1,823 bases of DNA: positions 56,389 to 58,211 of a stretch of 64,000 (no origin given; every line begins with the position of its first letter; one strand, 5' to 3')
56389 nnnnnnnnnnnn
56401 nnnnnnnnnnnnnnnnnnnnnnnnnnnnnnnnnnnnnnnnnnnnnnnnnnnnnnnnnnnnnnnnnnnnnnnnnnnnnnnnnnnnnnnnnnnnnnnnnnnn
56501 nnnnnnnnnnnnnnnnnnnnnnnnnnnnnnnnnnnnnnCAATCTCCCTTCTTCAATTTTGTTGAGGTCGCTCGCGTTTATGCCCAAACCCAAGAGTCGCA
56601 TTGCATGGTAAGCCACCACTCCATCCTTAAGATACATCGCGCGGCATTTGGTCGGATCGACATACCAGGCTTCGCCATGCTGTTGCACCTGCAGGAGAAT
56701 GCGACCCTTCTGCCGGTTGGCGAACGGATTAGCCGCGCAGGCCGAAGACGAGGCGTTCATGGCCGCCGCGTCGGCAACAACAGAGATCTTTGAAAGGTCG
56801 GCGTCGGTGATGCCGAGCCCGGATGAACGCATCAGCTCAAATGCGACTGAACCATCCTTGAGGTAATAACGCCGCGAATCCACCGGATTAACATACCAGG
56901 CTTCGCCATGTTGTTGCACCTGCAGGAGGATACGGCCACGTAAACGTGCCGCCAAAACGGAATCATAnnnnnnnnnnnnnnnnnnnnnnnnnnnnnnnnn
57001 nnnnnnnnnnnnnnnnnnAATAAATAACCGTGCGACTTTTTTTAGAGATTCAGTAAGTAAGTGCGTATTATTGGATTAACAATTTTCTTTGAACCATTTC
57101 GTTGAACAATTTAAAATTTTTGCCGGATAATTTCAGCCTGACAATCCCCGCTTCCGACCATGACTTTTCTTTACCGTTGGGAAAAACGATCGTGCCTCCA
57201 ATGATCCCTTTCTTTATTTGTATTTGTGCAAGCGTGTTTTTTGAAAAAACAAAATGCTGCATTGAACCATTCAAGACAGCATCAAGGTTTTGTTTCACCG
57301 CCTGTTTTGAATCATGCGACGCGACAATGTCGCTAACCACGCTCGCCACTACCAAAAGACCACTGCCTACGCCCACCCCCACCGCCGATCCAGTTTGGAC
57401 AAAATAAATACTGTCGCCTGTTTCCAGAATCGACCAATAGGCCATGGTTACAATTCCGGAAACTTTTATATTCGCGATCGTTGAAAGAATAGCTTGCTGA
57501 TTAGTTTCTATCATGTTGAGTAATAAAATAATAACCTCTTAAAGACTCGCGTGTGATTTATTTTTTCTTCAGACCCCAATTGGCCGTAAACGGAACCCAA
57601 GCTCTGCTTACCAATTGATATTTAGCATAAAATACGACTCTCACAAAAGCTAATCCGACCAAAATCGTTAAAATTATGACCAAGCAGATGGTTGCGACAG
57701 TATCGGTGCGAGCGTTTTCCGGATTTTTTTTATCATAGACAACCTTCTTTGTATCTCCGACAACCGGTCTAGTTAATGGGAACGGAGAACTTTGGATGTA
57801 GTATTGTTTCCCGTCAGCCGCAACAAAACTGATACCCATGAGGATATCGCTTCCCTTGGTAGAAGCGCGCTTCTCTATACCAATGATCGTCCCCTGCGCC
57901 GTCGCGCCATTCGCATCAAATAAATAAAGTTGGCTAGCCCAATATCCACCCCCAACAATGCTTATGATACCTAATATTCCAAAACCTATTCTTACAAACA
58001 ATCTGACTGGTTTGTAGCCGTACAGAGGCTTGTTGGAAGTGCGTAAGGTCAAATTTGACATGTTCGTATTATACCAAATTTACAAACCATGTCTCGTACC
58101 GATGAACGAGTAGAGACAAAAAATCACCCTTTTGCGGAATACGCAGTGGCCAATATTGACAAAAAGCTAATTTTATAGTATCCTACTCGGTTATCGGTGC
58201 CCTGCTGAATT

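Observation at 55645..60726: Two secreted proteins sharing an unrecognised ~50-aa repeat domain; one has an HExxH domain, the other TSP3-like Ca-binding repeats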

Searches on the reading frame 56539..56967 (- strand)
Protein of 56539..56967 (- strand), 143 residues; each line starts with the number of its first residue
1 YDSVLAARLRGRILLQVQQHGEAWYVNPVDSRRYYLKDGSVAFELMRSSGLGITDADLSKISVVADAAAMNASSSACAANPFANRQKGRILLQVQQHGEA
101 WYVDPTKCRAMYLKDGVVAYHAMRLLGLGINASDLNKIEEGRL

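Call 32: predict_structure(alignment_id=A3)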
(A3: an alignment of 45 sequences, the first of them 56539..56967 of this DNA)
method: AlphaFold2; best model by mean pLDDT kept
length: 143 residues; sequences in the alignment: 45
mean_pLDDT: 90.6   pTM: 0.83
mean pLDDT of the five models: 90.6, 88.4, 87.7, 85.2, 83.0
residues with pLDDT >= 90: 88; 70-90: 55; 50-70: 0; < 50: 0
segments of 3 or more residues with pLDDT < 50: none
pLDDT, mean of each block of 10 residues (from residue 1): 90 86 90 89 83 94 96 97 95 87 96 87 86 94 87
secondary structure, 60 per line:
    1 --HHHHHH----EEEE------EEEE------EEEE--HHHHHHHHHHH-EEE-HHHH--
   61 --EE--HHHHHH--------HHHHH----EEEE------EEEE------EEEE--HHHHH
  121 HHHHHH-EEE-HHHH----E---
elements in order: H3-8 E13-16 E23-26 E33-36 H39-49 E51-53 H55-58 H67-72 H81-85 E90-93 E100-103 E110-113 H116-126 E128-130 H132-135

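Call 39: find_related_loci(query=A3, collection=genome_contigs, flank=3000)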
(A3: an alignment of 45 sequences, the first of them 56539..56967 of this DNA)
Query A3 (143 aa) in genome_contigs; peptide patterns used: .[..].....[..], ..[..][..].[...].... (x = any residue, [..] = any of these).
598 stretches matched a pattern (row limit reached: there are more); 587 encode a relative of the query (tblastn E <= 1e-3); the best 80 are kept; 80 distinct loci.
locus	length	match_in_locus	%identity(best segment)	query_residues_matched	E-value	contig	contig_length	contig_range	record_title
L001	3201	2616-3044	62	1-143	3e-61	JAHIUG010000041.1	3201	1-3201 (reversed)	MAG: Patescibacteria group bacterium isolate MM_PC_MetaG.mb.242 MM_PC_MetaG.mb.242_k141_682908, whole genome shotgun seq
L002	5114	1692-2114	66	1-141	1e-60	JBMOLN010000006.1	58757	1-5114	MAG: Patescibacteria group bacterium isolate Betzabe_MAG025 MAG025_6, whole genome shotgun sequence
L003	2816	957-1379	63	1-141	7e-59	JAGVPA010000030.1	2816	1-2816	MAG: bacterium isolate DeMMO3_36 c_000000026182, whole genome shotgun sequence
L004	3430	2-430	60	1-143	1e-58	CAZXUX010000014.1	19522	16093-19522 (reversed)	MAG TPA_asm: uncultured Gammaproteobacteria bacterium isolate SRP342105_co1_333 genome assembly, contig: NODE_3705_lengt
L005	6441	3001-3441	63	3-143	3e-58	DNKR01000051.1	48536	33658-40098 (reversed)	MAG TPA_asm: Candidatus Uhrbacteria bacterium isolate UBA9568 contig_2628, whole genome shotgun sequence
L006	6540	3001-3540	60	2-143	5e-58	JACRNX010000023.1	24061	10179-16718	MAG: Candidatus Falkowbacteria bacterium isolate NC_groundwater_1946_Pr3_S-0.2um_44_7 scaffold_244345, whole genome shot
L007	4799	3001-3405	67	5-142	2e-57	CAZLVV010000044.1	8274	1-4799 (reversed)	MAG TPA_asm: uncultured Gammaproteobacteria bacterium isolate binchicken_co246_359 genome assembly, contig: NODE_11357_l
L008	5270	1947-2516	63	3-138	2e-57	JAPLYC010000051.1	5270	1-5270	MAG: Candidatus Parcubacteria bacterium isolate LacPavin_0920_SED3_MAG_40_21 LacPavin_0920_SED3_scaffold_597192, whole g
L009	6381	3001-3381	64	5-141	9e-57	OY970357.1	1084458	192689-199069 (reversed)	MAG: Candidatus Uhrbacteria bacterium isolate MFD02416.bin.c.4 genome assembly, chromosome: 1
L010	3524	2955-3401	64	3-138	3e-56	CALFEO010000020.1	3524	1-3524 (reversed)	MAG TPA_asm: uncultured bacterium isolate SRR3330206_bin.16_CONCOCT_v1.1_MAG genome assembly, contig: ERZ724085.17348, w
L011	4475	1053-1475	60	1-141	2e-56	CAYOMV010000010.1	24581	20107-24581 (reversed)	MAG TPA_asm: uncultured Gammaproteobacteria bacterium isolate SRP141376_co5_39 genome assembly, contig: NODE_4827_length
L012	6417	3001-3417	62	3-138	2e-55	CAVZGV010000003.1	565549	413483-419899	MAG: Candidatus Falkowbacteria bacterium isolate MFD04716.bin.1.162 genome assembly, contig: contig_23783, whole genome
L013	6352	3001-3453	62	5-138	2e-55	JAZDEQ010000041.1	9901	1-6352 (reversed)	MAG: Candidatus Uhrbacteria bacterium isolate MEGAHIT-group-0.159 k141_16288377, whole genome shotgun sequence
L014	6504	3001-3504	61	3-138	2e-55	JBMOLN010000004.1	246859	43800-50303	MAG: Patescibacteria group bacterium isolate Betzabe_MAG025 MAG025_4, whole genome shotgun sequence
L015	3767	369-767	60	5-141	2e-55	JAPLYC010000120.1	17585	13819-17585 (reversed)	MAG: Candidatus Parcubacteria bacterium isolate LacPavin_0920_SED3_MAG_40_21 LacPavin_0920_SED3_scaffold_771263, whole g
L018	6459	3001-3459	62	1-141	4e-55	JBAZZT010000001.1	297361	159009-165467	MAG: Patescibacteria group bacterium isolate SO_2017_GW3_23 scaffold_45_c1_OW296A_2017, whole genome shotgun sequence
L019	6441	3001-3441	58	3-141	1e-54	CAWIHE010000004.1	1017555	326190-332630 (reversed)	MAG: Candidatus Uhrbacteria bacterium isolate MFD03726.bin.1.68 genome assembly, contig: contig_72709, whole genome shot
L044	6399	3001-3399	64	5-138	3e-56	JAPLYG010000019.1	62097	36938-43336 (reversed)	MAG: Candidatus Parcubacteria bacterium isolate LacPavin_0920_SED5_MAG_38_14 LacPavin_0920_SED5_scaffold_465969, whole g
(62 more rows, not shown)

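Call 48: search_solved_structures(query=A3, max_evalue=10, show_alignments=2)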
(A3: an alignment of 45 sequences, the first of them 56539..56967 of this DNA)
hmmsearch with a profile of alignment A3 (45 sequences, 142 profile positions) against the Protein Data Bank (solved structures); distinct sequences matched with E-value up to 10: 2.
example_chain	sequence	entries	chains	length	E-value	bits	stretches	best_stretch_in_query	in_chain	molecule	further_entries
6t8h_A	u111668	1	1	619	1.9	11.6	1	101-130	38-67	DNA polymerase II small subunit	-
8ppt_A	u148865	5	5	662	2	11.5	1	101-130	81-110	DNA polymerase II small subunit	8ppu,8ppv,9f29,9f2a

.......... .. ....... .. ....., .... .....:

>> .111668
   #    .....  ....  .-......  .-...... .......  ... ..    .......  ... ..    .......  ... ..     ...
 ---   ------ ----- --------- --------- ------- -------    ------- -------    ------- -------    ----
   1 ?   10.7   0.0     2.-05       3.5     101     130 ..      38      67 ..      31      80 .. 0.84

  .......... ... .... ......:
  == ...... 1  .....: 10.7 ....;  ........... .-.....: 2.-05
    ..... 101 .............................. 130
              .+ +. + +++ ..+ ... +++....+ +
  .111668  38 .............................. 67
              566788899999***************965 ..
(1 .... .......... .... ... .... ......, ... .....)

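Call 58: find_related_loci(query=A3, collection=viral_contigs, flank=4000)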
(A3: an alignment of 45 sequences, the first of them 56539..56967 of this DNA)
Query A3 (143 aa) in viral_contigs; peptide patterns used: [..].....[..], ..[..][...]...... (x = any residue, [..] = any of these).
20 stretches matched a pattern, but none encodes a relative of the query by tblastn (E <= 1e-3).

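Call 59: fold_search(model_id=the predicted structure, library=viral)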
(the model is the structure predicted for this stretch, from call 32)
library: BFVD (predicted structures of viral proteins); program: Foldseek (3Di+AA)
matches with E <= 10: 113; with E <= 0.001: 0
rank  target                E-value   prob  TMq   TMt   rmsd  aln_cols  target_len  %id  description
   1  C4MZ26                1.1e+00  0.25  0.20  0.30   2.0        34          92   24  Uncharacterized protein [Escherichia phage JSE]
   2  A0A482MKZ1            1.3e+00  0.14  0.22  0.28   4.1        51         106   18  Uncharacterized protein [Escherichia phage vB_EcoM_PHB13]
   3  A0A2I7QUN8            1.3e+00  0.06  0.21  0.03  15.4       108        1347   18  (no name in the UniProt tables at hand)
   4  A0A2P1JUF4            1.4e+00  0.07  0.16  0.04   8.1        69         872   13  Minor tail protein [Erwinia phage vB_EamM-Bue1]
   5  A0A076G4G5            1.5e+00  0.08  0.15  0.18   7.2        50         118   28  DNA polymerase [Aeromonas phage pAh6-C]
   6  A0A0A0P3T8            1.6e+00  0.02  0.18  0.06  15.7       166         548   16  NrS-1 polymerase-like helicase domain-containing protein [Los Azufres archaeal virus 2]
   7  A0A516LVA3            1.9e+00  0.08  0.18  0.05   7.9        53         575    9  (no name in the UniProt tables at hand)
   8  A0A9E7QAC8            1.9e+00  0.03  0.14  0.11  12.6        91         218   12  (no name in the UniProt tables at hand)
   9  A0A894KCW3            2.1e+00  0.14  0.20  0.03   2.7        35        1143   17  Nsp4 [Elemess virus]
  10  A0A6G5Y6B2            2.5e+00  0.08  0.21  0.13   7.4        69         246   13  (no name in the UniProt tables at hand)
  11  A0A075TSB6            2.7e+00  0.03  0.16  0.25   8.8        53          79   11  ORF45 [Helicoverpa SNPV AC53]
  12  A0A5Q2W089            2.7e+00  0.02  0.14  0.11   4.5        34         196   18  (no name in the UniProt tables at hand)
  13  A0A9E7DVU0            3.0e+00  0.09  0.20  0.13   2.8        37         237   22  (no name in the UniProt tables at hand)
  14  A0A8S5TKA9            3.2e+00  0.03  0.20  0.06  13.4       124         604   10  Uncharacterized protein [Podoviridae sp. ctz6O13]
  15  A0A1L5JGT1            3.2e+00  0.02  0.15  0.28  13.0        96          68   14  ORF119 [Plodia interpunctella granulovirus]
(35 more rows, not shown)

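Call 71: search_protein_families(library=pfam, alignment_id=A3, max_evalue=10)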
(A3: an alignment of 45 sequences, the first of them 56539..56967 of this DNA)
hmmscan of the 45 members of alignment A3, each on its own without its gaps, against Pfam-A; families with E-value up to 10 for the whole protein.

A. member 1, window:56539-56967:- (143 aa): 5 families
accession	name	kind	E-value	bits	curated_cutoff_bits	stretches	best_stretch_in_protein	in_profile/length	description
PF22145.1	GtfA_EBD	-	0.016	15.5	27.9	1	29-46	68-85/97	GtfA extended beta-sheet domain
PF20942.3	DUF4785_2nd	-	0.053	13.9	30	1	89-107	65-85/105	Domain of unknown function (DUF4785) central domain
PF18346.7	SH3_15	-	0.14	12.9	24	0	86-106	45-65/67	Mind bomb SH3 repeat domain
PF13249.12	SQHop_cyclase_N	-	0.16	11.6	26.2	1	85-137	48-98/291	Squalene-hopene cyclase N-terminal domain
PF06347.19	SH3_4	-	0.2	11.9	24.1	0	3-25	16-37/56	Bacterial SH3 domain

B. families by the number of members that match (of 45 scanned): 25 families
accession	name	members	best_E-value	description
PF20942.3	DUF4785_2nd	35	0.00052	Domain of unknown function (DUF4785) central domain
PF18346.7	SH3_15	13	0.006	Mind bomb SH3 repeat domain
PF22145.1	GtfA_EBD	12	0.0072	GtfA extended beta-sheet domain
PF02983.19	Pro_Al_protease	10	0.0031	Alpha-lytic protease prodomain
PF23374.1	Fn3_arc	6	0.029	Archaeal fibronectin-III type-like domain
PF02513.24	Spin-Ssty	6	0.038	Spin/Ssty Family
PF00193.23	Xlink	4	0.032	Extracellular link domain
PF02362.26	B3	2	0.0026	B3 DNA binding domain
PF16754.10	Pesticin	2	0.026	Bacterial toxin homologue of phage lysozyme, C-term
PF07497.18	Rho_RNA_bind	2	0.05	Rho termination factor, RNA-binding domain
PF20613.4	HipA_2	2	0.069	HipA-like kinase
PF25099.1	GOLD_PATL1_C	2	0.2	Patellin-1-like, C-terminal GOLD domain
PF21540.3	Choline_bind_4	2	0.66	Choline-binding repeat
PF18216.6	N_formyltrans_C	1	0.011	N-formyltransferase dimerization C-terminal domain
PF22229.1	CofB_C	1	0.056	CofB C-terminal domain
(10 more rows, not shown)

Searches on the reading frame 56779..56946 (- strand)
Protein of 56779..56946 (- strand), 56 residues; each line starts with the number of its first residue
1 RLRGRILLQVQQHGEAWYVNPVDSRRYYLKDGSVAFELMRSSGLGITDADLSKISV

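Call 8: find_homologous_proteins(query=window:56779-56946:-)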
Query seq(56 aa) (56 aa): 2 proteins with E <= 0.001 among 2 candidates.
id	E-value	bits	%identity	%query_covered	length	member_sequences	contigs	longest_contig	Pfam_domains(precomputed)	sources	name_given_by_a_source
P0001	3.3e-14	69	60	98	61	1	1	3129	-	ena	-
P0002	5.2e-11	59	55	100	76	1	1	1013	-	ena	-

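Call 18: search_protein_representatives(alignment_id=A1)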
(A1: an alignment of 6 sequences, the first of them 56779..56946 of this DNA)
Query: 6 sequences, 56 profile positions. Proteins with E-value up to 0.001 (for the whole library): 3503; up to 1e-10: 3202; up to 1e-30: 1972. The best 150 are listed.
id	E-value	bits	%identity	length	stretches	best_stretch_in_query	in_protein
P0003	4.8e-61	218.3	-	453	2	1-56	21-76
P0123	3.0e-57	206.2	-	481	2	1-55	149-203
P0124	2.6e-56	203.2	-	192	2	1-56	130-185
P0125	2.7e-56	203.1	-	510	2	1-56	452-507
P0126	1.5e-55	200.7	-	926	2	1-55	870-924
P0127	4.3e-55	199.3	-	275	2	1-56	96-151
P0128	5.2e-55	199.0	-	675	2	1-56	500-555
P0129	5.6e-55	198.9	-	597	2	1-56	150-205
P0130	1.2e-54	197.9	-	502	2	1-55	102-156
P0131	2.0e-54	197.1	-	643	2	1-56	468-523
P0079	3.0e-54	196.6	-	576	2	2-55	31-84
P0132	3.2e-54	196.5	-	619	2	1-56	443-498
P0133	3.6e-54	196.3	-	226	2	1-56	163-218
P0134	4.8e-54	195.9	-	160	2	2-55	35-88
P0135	1.2e-53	194.6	-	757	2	2-56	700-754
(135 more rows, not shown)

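Call 46: search_protein_families(library=pfam, proteins=[P0255], max_evalue=10)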
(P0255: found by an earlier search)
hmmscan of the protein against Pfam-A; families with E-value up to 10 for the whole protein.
P0255 (457 aa): 0 families

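Call 53: search_protein_families(library=pfam, alignment_id=A4, max_evalue=0.00001)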
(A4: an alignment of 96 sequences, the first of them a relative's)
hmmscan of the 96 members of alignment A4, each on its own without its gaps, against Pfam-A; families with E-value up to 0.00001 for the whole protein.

A. member 1, P0124 (192 aa): 0 families

B. families by the number of members that match (of 96 scanned): 25 families
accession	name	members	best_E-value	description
PF18884.5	TSP3_bac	37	1.3e-14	Bacterial TSP3 repeat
PF13365.12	Trypsin_2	8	1.1e-33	Trypsin-like peptidase domain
PF00089.32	Trypsin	6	5.4e-11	Trypsin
PF07705.17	CARDB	5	2.5e-22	CARDB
PF00082.27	Peptidase_S8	2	2.6e-55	Subtilase family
PF08309.17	LVIVD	2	1.3e-29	LVIVD repeat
PF16656.11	Pur_ac_phosph_N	2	4.2e-14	Purple acid Phosphatase, N-terminal domain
PF00041.27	fn3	2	5.6e-12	Fibronectin type III domain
PF01341.22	Glyco_hydro_6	1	5.7e-66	Glycosyl hydrolases family 6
PF01471.23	PG_binding_1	1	1.9e-15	Putative peptidoglycan binding domain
PF09992.14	NAGPA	1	3.3e-15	Phosphodiester glycosidase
PF18911.6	PKD_4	1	1.4e-13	PKD domain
PF10342.15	Kre9_KNH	1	3.6e-13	Kre9/KNH-like N-terminal Ig-like domain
PF17957.7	Big_7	1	2.7e-11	Bacterial Ig domain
PF05935.17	Arylsulfotrans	1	5.2e-11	Arylsulfotransferase (ASST)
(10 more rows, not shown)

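Call 64: find_encoding_contigs(protein=P0123, flank=2000, max_places=3)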
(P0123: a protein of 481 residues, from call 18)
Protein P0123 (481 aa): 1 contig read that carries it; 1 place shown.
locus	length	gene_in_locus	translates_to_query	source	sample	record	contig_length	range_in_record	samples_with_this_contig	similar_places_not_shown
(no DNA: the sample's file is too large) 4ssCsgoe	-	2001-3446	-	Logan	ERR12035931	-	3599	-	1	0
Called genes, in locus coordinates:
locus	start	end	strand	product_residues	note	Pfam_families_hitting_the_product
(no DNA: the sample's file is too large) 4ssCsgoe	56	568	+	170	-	-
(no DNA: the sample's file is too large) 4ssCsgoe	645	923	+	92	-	PF14213:DUF4325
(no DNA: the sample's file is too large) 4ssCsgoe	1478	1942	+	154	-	-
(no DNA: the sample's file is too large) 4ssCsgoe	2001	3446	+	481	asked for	PF18884:TSP3_bac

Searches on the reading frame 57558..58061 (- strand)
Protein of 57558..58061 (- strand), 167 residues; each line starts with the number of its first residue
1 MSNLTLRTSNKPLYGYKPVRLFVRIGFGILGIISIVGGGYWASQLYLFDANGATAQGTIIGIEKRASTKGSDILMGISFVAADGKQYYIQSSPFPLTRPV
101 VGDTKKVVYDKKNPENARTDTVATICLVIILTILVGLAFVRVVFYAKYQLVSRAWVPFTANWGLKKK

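Call 33: search_protein_families(library=pfam, proteins=[window:57558-58061:-], max_evalue=0.01)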
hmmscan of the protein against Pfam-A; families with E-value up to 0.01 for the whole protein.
window:57558-58061:- (167 aa): 1 family
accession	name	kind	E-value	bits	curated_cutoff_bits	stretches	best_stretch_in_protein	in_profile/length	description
PF12158.14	DUF3592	-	0.0038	18.3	25.3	1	56-120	2-80/84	Domain of unknown function (DUF3592)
